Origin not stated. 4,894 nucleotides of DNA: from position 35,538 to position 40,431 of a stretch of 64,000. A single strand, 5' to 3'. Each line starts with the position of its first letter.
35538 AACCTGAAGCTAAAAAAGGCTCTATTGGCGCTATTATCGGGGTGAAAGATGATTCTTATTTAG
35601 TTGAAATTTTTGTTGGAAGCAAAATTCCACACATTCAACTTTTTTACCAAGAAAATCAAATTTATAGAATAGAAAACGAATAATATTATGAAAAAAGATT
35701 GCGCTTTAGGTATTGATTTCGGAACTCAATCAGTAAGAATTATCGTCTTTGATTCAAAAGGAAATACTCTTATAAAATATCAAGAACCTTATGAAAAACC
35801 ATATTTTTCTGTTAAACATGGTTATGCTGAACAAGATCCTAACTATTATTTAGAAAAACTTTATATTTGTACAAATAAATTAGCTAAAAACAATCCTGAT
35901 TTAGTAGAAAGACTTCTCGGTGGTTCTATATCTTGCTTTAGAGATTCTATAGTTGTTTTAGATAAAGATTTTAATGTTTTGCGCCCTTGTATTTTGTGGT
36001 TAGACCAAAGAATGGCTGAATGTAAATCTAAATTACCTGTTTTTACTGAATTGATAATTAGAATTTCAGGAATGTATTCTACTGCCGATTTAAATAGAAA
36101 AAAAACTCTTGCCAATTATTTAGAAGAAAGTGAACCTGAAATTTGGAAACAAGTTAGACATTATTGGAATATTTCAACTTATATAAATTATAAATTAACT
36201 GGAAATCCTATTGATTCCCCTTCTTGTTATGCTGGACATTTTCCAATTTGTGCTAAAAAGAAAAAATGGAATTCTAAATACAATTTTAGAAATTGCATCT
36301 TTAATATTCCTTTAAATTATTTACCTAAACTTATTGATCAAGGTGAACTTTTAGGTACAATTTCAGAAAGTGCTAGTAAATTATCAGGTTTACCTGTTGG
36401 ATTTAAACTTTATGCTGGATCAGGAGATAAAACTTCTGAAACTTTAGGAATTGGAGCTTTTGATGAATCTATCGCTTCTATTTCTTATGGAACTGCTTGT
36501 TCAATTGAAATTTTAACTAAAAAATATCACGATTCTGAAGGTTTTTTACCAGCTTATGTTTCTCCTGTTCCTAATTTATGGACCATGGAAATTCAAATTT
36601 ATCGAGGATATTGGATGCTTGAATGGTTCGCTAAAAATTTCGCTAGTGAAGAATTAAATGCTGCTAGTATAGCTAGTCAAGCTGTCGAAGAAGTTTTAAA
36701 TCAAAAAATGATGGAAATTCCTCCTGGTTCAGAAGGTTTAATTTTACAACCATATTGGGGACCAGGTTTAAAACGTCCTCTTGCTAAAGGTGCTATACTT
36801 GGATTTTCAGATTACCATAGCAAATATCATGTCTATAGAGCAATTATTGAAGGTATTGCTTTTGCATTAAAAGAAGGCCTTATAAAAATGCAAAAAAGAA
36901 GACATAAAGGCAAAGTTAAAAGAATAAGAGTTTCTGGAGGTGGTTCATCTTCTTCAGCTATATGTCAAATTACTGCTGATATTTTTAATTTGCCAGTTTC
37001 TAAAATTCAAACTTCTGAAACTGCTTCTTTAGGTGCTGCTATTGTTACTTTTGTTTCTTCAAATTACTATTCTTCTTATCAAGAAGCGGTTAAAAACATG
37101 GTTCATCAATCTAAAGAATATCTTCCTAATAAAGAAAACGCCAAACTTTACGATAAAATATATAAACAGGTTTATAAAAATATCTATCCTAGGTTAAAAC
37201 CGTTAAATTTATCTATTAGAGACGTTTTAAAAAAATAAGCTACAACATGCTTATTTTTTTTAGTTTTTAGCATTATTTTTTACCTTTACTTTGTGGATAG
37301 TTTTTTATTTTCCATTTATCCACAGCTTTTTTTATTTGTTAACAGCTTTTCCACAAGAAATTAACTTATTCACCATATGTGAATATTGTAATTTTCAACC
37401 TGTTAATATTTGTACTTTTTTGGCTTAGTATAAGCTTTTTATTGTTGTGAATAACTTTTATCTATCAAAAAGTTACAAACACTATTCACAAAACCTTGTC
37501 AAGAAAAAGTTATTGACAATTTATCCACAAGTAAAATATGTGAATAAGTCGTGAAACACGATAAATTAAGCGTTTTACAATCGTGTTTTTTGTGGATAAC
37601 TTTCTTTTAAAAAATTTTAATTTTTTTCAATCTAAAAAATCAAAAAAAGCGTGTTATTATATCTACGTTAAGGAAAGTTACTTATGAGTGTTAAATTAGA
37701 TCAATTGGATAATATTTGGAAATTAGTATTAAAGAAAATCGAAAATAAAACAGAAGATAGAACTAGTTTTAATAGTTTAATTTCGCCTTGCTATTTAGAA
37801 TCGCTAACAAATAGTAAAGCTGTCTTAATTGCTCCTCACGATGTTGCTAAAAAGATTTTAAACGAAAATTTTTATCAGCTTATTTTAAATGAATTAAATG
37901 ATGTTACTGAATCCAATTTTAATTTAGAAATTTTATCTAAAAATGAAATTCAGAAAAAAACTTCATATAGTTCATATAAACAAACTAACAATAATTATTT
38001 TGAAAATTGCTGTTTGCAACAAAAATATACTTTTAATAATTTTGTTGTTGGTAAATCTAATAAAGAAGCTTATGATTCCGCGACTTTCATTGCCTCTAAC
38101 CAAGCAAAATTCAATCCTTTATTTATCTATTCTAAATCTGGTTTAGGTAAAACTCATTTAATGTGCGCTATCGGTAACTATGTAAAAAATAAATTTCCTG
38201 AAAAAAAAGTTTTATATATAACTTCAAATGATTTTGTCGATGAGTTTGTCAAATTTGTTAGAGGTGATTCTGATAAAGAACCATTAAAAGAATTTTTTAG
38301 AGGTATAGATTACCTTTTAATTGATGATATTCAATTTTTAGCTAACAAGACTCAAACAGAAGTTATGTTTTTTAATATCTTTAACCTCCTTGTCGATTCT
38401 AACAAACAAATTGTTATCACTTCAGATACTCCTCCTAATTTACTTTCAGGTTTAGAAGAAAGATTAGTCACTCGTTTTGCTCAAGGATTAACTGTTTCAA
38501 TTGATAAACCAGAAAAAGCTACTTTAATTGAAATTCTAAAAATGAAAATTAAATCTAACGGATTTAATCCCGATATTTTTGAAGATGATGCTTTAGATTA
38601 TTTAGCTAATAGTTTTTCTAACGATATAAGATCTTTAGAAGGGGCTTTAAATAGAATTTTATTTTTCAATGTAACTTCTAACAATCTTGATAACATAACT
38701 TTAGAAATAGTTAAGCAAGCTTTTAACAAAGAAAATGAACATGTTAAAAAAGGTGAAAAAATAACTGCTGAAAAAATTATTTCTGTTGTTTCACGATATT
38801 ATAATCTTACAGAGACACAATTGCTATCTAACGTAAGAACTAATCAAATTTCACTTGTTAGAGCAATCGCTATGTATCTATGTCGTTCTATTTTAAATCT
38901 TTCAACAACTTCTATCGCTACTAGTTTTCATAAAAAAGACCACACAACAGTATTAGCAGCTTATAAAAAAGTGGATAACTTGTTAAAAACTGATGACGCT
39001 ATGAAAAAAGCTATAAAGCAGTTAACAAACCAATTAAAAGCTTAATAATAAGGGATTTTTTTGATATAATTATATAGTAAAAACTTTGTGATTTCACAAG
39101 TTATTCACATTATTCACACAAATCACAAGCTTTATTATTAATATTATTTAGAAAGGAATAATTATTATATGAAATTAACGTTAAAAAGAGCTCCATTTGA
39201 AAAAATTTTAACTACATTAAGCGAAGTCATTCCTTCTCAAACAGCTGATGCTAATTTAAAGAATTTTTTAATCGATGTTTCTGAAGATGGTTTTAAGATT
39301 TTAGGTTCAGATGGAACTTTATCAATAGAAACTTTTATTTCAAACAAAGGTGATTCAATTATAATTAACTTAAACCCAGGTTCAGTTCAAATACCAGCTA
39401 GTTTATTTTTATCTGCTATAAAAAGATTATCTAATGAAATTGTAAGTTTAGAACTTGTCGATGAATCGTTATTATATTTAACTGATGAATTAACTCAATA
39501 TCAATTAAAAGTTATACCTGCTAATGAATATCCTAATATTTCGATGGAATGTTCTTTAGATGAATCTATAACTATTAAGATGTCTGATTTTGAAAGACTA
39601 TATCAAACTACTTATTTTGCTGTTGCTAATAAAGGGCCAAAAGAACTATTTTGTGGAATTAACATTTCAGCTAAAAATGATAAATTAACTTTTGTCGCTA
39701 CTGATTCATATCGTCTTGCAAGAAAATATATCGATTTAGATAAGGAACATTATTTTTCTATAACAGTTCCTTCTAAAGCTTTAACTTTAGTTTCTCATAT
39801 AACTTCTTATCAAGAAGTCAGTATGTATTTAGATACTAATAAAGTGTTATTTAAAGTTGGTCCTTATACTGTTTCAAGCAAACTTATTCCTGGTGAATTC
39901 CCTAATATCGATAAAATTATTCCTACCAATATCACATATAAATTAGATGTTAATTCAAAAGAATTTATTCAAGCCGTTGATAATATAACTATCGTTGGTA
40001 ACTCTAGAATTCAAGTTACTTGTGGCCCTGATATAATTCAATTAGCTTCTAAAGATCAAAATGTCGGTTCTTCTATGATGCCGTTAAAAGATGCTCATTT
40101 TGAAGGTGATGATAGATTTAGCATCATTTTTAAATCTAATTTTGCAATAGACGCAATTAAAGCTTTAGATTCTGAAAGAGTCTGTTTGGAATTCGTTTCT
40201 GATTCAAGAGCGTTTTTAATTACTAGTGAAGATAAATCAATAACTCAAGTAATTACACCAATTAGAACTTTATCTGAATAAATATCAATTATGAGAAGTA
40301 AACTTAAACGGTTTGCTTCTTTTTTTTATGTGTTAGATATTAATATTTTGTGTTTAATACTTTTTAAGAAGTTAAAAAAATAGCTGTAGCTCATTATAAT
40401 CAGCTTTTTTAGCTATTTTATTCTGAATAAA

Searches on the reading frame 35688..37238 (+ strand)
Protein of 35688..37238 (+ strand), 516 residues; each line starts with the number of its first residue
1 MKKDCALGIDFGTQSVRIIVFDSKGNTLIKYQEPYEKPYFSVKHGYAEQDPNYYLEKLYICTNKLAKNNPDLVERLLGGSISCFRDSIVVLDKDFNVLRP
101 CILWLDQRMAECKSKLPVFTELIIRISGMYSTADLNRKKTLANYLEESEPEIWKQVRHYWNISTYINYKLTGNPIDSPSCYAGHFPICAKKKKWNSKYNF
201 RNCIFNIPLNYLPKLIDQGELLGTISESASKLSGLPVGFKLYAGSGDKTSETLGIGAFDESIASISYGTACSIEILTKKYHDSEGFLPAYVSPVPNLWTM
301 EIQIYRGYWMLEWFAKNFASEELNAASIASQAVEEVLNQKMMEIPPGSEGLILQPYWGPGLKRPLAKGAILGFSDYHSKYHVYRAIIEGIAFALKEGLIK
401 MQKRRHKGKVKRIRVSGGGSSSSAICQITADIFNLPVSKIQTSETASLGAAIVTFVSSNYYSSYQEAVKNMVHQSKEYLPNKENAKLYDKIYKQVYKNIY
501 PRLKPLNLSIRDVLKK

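Call 49: search_protein_families(library=pfam, proteins=[window:35688-37238:+], max_evalue=0.00001)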
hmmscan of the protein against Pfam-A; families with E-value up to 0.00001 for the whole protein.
window:35688-37238:+ (516 aa): 2 families
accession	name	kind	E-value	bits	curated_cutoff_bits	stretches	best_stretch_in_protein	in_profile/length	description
PF02782.22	FGGY_C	-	4.5e-31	108.6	27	1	264-457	2-197/198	FGGY family of carbohydrate kinases, C-terminal domain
PF00370.27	FGGY_N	-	1.4e-28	100.6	28.8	1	6-254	2-245/245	FGGY family of carbohydrate kinases, N-terminal domain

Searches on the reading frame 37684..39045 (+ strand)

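Call 49: search_protein_families(library=pfam, proteins=[window:37684-39045:+], max_evalue=0.00001)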
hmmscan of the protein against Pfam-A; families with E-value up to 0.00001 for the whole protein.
window:37684-39045:+ (453 aa): 3 families
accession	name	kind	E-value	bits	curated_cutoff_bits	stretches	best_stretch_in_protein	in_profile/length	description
PF00308.24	Bac_DnaA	-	4.1e-58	196.6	23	1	111-271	1-161/162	Bacterial DnaA ATPAse domain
PF08299.17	Bac_DnaA_C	-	1.4e-22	79.9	31.5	1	363-430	2-69/69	Bacterial dnaA protein helix-turn-helix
PF01695.23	IstB_IS21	-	4.1e-07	30.2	24.1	1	81-250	33-195/238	IstB-like ATP binding protein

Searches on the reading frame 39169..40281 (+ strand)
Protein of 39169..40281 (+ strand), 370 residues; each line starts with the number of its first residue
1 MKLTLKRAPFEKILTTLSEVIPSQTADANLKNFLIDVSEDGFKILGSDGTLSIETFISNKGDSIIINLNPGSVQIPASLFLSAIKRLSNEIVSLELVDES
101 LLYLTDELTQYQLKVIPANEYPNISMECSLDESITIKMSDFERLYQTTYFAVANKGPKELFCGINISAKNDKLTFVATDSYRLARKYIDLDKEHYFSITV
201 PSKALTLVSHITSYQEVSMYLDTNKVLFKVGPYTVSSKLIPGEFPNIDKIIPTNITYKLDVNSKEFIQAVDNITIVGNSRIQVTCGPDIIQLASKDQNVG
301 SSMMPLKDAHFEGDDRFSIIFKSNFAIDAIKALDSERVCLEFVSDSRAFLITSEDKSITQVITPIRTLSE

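Call 49: search_protein_families(library=pfam, proteins=[window:39169-40281:+], max_evalue=0.00001)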
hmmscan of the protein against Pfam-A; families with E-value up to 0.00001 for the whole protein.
window:39169-40281:+ (370 aa): 3 families
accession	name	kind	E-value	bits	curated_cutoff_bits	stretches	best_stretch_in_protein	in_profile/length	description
PF00712.24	DNA_pol3_beta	-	1.6e-23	83.5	24.4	1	1-124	1-119/120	DNA polymerase III beta subunit, N-terminal domain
PF02767.21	DNA_pol3_beta_2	-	3.7e-21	76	27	1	136-246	2-116/116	DNA polymerase III beta subunit, central domain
PF02768.20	DNA_pol3_beta_3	-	7e-16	58.6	27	1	249-366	2-121/121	DNA polymerase III beta subunit, C-terminal domain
